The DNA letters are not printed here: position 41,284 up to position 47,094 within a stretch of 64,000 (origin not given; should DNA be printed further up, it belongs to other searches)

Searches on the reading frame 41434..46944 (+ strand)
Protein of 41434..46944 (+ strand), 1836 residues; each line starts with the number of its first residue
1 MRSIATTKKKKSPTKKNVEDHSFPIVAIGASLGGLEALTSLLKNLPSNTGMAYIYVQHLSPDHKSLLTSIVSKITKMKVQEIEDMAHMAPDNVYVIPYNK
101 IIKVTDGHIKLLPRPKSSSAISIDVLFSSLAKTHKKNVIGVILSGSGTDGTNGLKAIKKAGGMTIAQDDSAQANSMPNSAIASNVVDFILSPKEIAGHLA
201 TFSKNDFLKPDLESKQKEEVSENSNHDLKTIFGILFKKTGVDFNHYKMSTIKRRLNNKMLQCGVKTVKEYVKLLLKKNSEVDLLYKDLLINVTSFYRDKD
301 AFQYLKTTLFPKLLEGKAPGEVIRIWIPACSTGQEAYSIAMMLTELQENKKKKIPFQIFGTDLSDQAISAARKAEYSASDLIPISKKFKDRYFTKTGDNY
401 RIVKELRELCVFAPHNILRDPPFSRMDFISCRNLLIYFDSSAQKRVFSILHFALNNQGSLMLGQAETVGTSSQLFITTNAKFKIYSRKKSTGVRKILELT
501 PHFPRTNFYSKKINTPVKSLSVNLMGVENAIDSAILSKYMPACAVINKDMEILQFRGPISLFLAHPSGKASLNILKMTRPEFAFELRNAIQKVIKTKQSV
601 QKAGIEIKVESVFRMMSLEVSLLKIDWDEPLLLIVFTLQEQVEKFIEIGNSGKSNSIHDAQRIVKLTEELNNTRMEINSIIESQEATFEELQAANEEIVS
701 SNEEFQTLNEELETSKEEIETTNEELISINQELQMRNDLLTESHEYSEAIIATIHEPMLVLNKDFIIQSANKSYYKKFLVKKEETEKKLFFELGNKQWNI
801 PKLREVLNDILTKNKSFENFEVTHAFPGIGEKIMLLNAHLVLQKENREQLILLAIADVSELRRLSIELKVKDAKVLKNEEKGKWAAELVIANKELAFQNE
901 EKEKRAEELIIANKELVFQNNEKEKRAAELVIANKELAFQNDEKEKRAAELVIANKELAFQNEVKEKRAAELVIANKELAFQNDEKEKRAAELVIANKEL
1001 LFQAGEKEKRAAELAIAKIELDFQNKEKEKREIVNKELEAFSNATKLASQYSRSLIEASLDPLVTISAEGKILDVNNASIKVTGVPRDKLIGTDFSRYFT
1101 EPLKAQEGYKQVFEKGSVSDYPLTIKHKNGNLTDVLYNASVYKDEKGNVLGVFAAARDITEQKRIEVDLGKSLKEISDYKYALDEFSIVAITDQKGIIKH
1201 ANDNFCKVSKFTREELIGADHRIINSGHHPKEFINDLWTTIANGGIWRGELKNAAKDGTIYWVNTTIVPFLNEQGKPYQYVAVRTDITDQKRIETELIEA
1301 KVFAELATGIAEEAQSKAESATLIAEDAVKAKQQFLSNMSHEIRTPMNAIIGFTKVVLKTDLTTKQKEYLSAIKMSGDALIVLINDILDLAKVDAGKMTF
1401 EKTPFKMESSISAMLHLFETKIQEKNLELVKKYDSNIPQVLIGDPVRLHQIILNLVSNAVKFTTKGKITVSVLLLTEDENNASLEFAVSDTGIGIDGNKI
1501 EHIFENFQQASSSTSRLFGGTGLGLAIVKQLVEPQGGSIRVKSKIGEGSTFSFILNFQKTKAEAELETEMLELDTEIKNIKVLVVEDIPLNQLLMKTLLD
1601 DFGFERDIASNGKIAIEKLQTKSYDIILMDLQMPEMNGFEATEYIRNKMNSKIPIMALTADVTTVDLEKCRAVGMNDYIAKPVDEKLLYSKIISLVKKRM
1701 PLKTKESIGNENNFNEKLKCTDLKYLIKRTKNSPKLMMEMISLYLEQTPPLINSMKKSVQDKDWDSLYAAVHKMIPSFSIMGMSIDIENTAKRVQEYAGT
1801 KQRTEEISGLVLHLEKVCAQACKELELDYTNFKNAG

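Call 8: search_protein_families(library=pfam, proteins=[window:41434-46944:+], max_evalue=0.001)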
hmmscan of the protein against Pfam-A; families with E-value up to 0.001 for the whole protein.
window:41434-46944:+ (1836 aa): 12 families
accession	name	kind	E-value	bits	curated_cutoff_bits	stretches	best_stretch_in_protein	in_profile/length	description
PF01339.22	CheB_methylest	-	2.3e-53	180.9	24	1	26-199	1-174/174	CheB methylesterase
PF01739.24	CheR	-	8.7e-53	179.1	27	1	291-480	1-191/195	CheR methyltransferase, SAM binding domain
PF13426.13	PAS_9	-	1.9e-30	105.6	27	2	1062-1161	3-103/103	PAS domain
PF02518.31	HATPase_c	-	9e-29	100.6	26.4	1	1443-1557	1-109/111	Histidine kinase-, DNA gyrase B-, and HSP90-like ATPase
PF00072.30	Response_reg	-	1.6e-26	93.1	30.2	1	1582-1692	1-110/111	Response regulator receiver domain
PF08448.16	PAS_4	-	1.3e-23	83.8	23.1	3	1057-1164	2-110/110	PAS fold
PF00989.32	PAS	-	5.5e-21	75.1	22.6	2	1053-1159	4-113/113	PAS fold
PF00512.31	HisKA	-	1.1e-19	70.7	26.9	1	1331-1396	1-66/66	His Kinase A (phospho-acceptor) domain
PF08447.18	PAS_3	-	3.8e-14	53.1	25.6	1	1200-1283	3-88/89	PAS fold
PF03705.20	CheR_N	-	1.8e-11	44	27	1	227-276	2-51/53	CheR methyltransferase, all-alpha domain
PF24820.1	Diguanyl_cycl_sensor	-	1.2e-08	35.3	28.1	1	1055-1118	1-62/109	Diguanylate cyclase-like sensor domain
PF13188.13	PAS_8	-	2.6e-06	27.6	21.8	0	1053-1100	4-52/65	PAS domain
